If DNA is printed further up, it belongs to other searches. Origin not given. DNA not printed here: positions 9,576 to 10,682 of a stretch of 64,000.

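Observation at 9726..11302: Tandem SurE paralogs that both lack the catalytic Asp-Asp metal-binding motif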

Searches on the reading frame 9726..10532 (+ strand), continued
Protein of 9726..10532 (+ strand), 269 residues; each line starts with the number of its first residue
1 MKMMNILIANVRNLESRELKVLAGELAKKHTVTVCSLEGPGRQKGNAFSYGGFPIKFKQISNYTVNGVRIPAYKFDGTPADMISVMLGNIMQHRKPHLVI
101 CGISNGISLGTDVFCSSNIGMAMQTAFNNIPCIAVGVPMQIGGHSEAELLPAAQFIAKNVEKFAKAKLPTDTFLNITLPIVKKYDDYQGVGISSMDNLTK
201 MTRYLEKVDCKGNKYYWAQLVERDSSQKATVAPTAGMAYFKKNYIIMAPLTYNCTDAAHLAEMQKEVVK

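Call 33: fold_search(model_id=the predicted structure, library=pdb)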
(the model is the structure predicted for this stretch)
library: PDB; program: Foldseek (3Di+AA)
matches with E <= 10: 1664; with E <= 0.001: 71
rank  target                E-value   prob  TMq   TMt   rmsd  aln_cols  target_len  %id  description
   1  1ilv_A                1.1e-21  1.00  0.79  0.85   3.3       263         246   24  Crystal Structure Analysis of the TM107 (released 2001-10-10)
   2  5kst_A                2.4e-21  1.00  0.81  0.84   3.5       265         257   23  Stationary phase Survival protein E (SurE) from Xylella fastidiosa- XfSurE-TSAmp (Tetramer Smaller - crystallization w (released 2017-07-19)
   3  1j9j_A                6.3e-21  1.00  0.78  0.83   3.5       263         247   24  CRYSTAL STRUCTURE ANALYSIS OF SURE PROTEIN FROM T.MARITIMA (released 2001-09-12)
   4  5kst_C                1.6e-20  1.00  0.79  0.83   3.6       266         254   24  Stationary phase Survival protein E (SurE) from Xylella fastidiosa- XfSurE-TSAmp (Tetramer Smaller - crystallization w (released 2017-07-19)
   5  5kst_D                2.2e-20  1.00  0.80  0.83   3.3       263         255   23  Stationary phase Survival protein E (SurE) from Xylella fastidiosa- XfSurE-TSAmp (Tetramer Smaller - crystallization w (released 2017-07-19)
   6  5ksr_D                8.8e-20  1.00  0.80  0.82   3.7       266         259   24  Stationary phase survival protein E (SurE) from Xylella fastidiosa - XFSurE-TB (Tetramer Bigger). (released 2017-07-19)
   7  5ksr_A                1.1e-19  1.00  0.79  0.82   3.6       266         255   24  Stationary phase survival protein E (SurE) from Xylella fastidiosa - XFSurE-TB (Tetramer Bigger). (released 2017-07-19)
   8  5ksr_B                1.4e-19  1.00  0.80  0.84   3.4       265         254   23  Stationary phase survival protein E (SurE) from Xylella fastidiosa - XFSurE-TB (Tetramer Bigger). (released 2017-07-19)
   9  5kss_A                1.7e-19  1.00  0.81  0.85   3.5       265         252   23  Stationary phase survival protein E (SurE) from Xylella fastidiosa - XFSurE-Ds (Dimer Smaller) (released 2017-07-19)
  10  5kss_B                2.5e-19  1.00  0.80  0.85   3.2       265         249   24  Stationary phase survival protein E (SurE) from Xylella fastidiosa - XFSurE-Ds (Dimer Smaller) (released 2017-07-19)
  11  5ksr_C                2.8e-19  1.00  0.81  0.83   3.5       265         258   23  Stationary phase survival protein E (SurE) from Xylella fastidiosa - XFSurE-TB (Tetramer Bigger). (released 2017-07-19)
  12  4zg5_D                3.2e-19  1.00  0.76  0.79   3.9       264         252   22  Structural and functional insights into Survival endonuclease, an important virulence factor of Brucella abortus (released 2015-05-06)
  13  3ty2_A                3.2e-19  1.00  0.74  0.78   4.8       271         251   22  Structure of a 5'-nucleotidase (surE) from Coxiella burnetii (released 2011-10-19)
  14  2wqk_A                4.3e-19  1.00  0.78  0.83   3.7       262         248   21  Crystal Structure of Sure Protein from Aquifex aeolicus (released 2009-09-29)
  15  4zg5_G                5.6e-19  1.00  0.74  0.79   3.9       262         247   21  Structural and functional insights into Survival endonuclease, an important virulence factor of Brucella abortus (released 2015-05-06)
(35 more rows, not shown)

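Call 44: search_protein_representatives(alignment_id=A4)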
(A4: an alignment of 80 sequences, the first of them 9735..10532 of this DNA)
Query: 80 sequences, 274 profile positions. Proteins with E-value up to 0.001 (for the whole library): 9694; up to 1e-10: 5246; up to 1e-30: 588. The best 150 are listed.
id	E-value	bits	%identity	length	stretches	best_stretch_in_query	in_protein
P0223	1.5e-133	460.6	-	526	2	1-271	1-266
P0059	4.5e-123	426.3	-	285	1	1-272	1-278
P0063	1.1e-122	425.0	-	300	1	1-273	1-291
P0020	2.3e-121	420.7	-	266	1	1-268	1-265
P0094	3.0e-107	374.4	-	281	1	1-269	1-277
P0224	4.1e-107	373.9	-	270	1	1-273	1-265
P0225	1.4e-96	339.4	-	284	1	1-271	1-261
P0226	5.0e-96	337.6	-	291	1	1-270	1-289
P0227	2.4e-91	322.2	-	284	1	1-271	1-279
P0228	2.5e-82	292.7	-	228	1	34-262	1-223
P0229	6.8e-60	219.1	-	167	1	112-272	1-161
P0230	9.0e-60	218.7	-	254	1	20-268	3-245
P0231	1.3e-52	195.1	-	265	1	1-269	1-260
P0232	2.0e-51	191.3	-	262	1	1-265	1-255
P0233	7.1e-51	189.5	-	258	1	1-266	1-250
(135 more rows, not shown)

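Call 46: find_encoding_contigs(protein=P0223, flank=5000, max_places=6)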
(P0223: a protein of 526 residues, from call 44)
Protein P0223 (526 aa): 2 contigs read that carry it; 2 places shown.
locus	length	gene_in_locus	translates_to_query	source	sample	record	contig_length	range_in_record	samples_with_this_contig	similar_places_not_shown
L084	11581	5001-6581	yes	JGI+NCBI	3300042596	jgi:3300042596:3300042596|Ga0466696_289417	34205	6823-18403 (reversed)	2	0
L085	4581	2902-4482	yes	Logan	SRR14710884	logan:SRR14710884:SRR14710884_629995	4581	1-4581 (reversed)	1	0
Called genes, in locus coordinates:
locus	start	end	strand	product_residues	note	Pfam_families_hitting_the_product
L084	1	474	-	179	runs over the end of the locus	PF02357:NusG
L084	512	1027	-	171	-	PF00584:SecE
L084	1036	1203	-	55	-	PF00471:Ribosomal_L33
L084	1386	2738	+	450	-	PF01171:ATP_bind_3, PF11734:TilS_C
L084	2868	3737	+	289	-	-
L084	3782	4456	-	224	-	PF01479:S4, PF00849:PseudoU_synth_2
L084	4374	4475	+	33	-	-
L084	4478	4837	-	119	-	PF13599:Pentapeptide_4 (faint), PF00805:Pentapeptide (weak), PF13576:Pentapeptide_3 (faint)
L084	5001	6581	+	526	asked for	PF01975:SurE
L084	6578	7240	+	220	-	PF02224:Cytidylate_kin, PF13189:Cytidylate_kin2 (weak)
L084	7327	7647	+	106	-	PF03780:Asp23 (weak)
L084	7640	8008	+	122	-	PF01029:NusB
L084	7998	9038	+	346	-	PF13742:tRNA_anti_2, PF02601:Exonuc_VII_L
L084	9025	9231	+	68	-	-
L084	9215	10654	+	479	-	PF02463:SMC_N, PF13175:AAA_15 (weak), PF13476:AAA_23 (faint)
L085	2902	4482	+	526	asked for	PF01975:SurE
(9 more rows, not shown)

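Call 47: list_cluster_members(proteins=[P0223])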
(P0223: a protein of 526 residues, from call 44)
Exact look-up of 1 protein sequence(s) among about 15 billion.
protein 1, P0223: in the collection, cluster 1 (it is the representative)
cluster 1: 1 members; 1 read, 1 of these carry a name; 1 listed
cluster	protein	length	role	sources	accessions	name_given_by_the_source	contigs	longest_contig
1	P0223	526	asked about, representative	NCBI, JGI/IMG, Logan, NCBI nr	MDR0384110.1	MAG: 5'/3'-nucleotidase SurE [Christensenellaceae bacterium] | 5'-nucleotidase | 5'/3'-nucleotidase SurE [Christensenellaceae bacterium]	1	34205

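Call 51: search_protein_families(library=pfam, proteins=[L020:2555-3595:+, L020:3585-4253:+, L020:4219-5001:+, L020:6589-7230:+, L020:7217-9067:+, L020:9073-10236:+, L020:10236-10724:+], max_evalue=0.001)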
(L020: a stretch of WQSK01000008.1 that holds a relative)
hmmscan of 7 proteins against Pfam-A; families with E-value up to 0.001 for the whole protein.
L020:2555-3595:+ (347 aa): 3 families
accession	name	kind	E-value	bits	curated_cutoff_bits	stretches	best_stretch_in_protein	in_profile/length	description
PF00768.25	Peptidase_S11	-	1.1e-56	192.4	27.6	1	44-269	5-236/239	D-alanyl-D-alanine carboxypeptidase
PF13354.11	Beta-lactamase2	-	1.2e-12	48.1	22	1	58-194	6-142/214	Beta-lactamase enzyme family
PF02113.21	Peptidase_S13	-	0.00048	19.4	22.8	0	51-90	18-57/444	D-Ala-D-Ala carboxypeptidase 3 (S13) family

L020:3585-4253:+ (223 aa): 2 families
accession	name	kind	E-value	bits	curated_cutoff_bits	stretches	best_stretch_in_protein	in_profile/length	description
PF00849.27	PseudoU_synth_2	-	5.8e-25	88.7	26.8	1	67-188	2-152/152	RNA pseudouridylate synthase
PF01479.30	S4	-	4.9e-07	29.8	22.8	1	7-52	1-48/48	S4 domain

L020:4219-5001:+ (261 aa): 2 families
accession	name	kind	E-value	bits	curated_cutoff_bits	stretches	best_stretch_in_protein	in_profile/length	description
PF12850.12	Metallophos_2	-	3.9e-18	66.4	27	1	16-210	1-151/154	Calcineurin-like phosphoesterase superfamily domain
PF00149.33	Metallophos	-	6.3e-18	66.3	21.5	1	16-177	1-190/191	Calcineurin-like phosphoesterase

L020:6589-7230:+ (214 aa): 3 families
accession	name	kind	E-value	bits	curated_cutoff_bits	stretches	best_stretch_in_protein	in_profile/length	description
PF02224.24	Cytidylate_kin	-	1.3e-61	208.4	26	1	6-212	1-210/211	Cytidylate kinase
PF13189.12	Cytidylate_kin2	-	1.5e-06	28.9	28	1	5-177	1-149/176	Cytidylate kinase-like family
PF13238.12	AAA_18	-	5.2e-05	24.1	29.4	1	6-167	1-122/128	AAA domain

L020:7217-9067:+ (617 aa): 5 families
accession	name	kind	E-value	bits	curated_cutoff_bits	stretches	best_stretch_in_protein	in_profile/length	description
PF02224.24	Cytidylate_kin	-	1.1e-55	189.1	26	1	24-238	1-210/211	Cytidylate kinase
PF01553.26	Acyltransferase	-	1.9e-20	73.5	23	1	290-413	6-131/132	Acyltransferase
PF00293.34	NUDIX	-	7e-14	52.4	21.1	1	473-559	4-105/134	NUDIX domain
PF13189.12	Cytidylate_kin2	-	1.7e-05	25.5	28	1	23-199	1-147/176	Cytidylate kinase-like family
PF13207.12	AAA_17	-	0.00082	20.1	27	0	28-57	2-31/136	AAA domain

L020:9073-10236:+ (388 aa): 1 family
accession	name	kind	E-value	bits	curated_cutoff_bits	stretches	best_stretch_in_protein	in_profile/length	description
PF00871.23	Acetate_kinase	-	9.5e-126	420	22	1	3-378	2-391/392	Acetokinase family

L020:10236-10724:+ (163 aa): 3 families
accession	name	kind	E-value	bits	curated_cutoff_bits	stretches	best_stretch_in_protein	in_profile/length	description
PF13671.12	AAA_33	-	6.1e-22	78.9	27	1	3-121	1-122/143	AAA domain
PF06414.18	Zeta_toxin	-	1e-05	25.5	22.3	1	3-125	18-152/199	Zeta toxin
PF13238.12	AAA_18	-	1.3e-05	26.1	29.4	1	4-119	1-117/128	AAA domain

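Call 66: find_homologous_proteins(query=P0223, max_evalue=1e-20)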
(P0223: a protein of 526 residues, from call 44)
Query P0223 (526 aa): 18 proteins with E <= 1e-20 among 8000 candidates.
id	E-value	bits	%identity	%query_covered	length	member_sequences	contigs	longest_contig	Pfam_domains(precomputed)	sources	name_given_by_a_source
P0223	0.0e+0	1198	100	100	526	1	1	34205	PF01975.24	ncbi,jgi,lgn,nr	ncbi:MAG: 5'/3'-nucleotidase SurE [Christensenellaceae bacterium]|jgi:5'-nucleotidase|nr:5'/3'-nucle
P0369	4.1e-137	476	45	97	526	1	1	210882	PF01975.24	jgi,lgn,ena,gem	-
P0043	1.0e-81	293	51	52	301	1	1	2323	PF01975.24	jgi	jgi:5'-nucleotidase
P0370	1.2e-80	290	52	50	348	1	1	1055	PF01975.24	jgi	jgi:5'-nucleotidase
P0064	4.7e-63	232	44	49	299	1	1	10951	PF01975.24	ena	-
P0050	9.4e-63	231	43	51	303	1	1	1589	PF01975.24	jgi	jgi:5'-nucleotidase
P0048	5.3e-61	225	41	52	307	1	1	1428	PF01975.24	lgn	-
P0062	8.8e-61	224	44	49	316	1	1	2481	PF01975.24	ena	-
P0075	4.1e-59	219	43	48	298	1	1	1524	PF01975.24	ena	-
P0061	5.5e-59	218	42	50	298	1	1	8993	PF01975.24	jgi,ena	-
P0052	6.6e-59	218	42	50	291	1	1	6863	PF01975.24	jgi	jgi:5'-nucleotidase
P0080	2.1e-57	213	41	49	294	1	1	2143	PF01975.24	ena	-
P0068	1.2e-56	211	41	48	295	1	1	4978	PF01975.24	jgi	jgi:5'/3'-nucleotidase SurE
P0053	6.9e-56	208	42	48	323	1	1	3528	PF01975.24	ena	-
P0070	4.8e-53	199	41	48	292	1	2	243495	PF01975.24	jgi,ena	-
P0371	1.0e-51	195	41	49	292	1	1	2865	PF01975.24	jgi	jgi:5'-nucleotidase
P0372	1.6e-23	101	33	45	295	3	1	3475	PF01975.24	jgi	jgi:5'-nucleotidase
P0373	1.1e-21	95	32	48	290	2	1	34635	PF01975.24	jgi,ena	-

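Call 68: find_encoding_contigs(protein=P0369, flank=5000, max_places=3)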
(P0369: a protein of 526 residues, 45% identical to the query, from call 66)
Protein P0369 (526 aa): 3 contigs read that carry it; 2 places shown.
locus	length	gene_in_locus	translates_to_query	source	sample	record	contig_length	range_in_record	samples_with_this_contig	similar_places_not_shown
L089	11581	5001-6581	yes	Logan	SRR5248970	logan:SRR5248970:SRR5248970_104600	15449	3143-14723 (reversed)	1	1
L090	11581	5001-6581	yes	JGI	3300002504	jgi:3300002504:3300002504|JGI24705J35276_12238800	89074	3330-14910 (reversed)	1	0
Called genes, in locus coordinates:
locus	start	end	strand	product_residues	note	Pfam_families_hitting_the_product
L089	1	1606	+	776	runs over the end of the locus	?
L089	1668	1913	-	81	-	-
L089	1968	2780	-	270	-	-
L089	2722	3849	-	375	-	PF00768:Peptidase_S11, PF13354:Beta-lactamase2, PF00144:Beta-lactamase (weak)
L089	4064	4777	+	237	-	PF01479:S4, PF00849:PseudoU_synth_2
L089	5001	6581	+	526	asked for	PF01975:SurE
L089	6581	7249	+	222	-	PF13189:Cytidylate_kin2 (weak), PF02224:Cytidylate_kin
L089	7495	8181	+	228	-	PF02224:Cytidylate_kin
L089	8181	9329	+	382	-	PF01553:Acyltransferase, PF00293:NUDIX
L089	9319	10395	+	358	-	PF13509:S1_2 (faint), PF21710:Spt6_S1 (faint), PF00575:S1, PF23459:S1_RRP5 (faint), PF00575:S1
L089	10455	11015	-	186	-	PF08769:Spo0A_C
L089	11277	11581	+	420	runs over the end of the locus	PF00871:Acetate_kinase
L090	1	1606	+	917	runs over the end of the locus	PF01326:PPDK_N, PF00391:PEP-utilizers, PF02896:PEP-utilizers_C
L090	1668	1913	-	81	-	-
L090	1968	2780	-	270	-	-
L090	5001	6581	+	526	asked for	PF01975:SurE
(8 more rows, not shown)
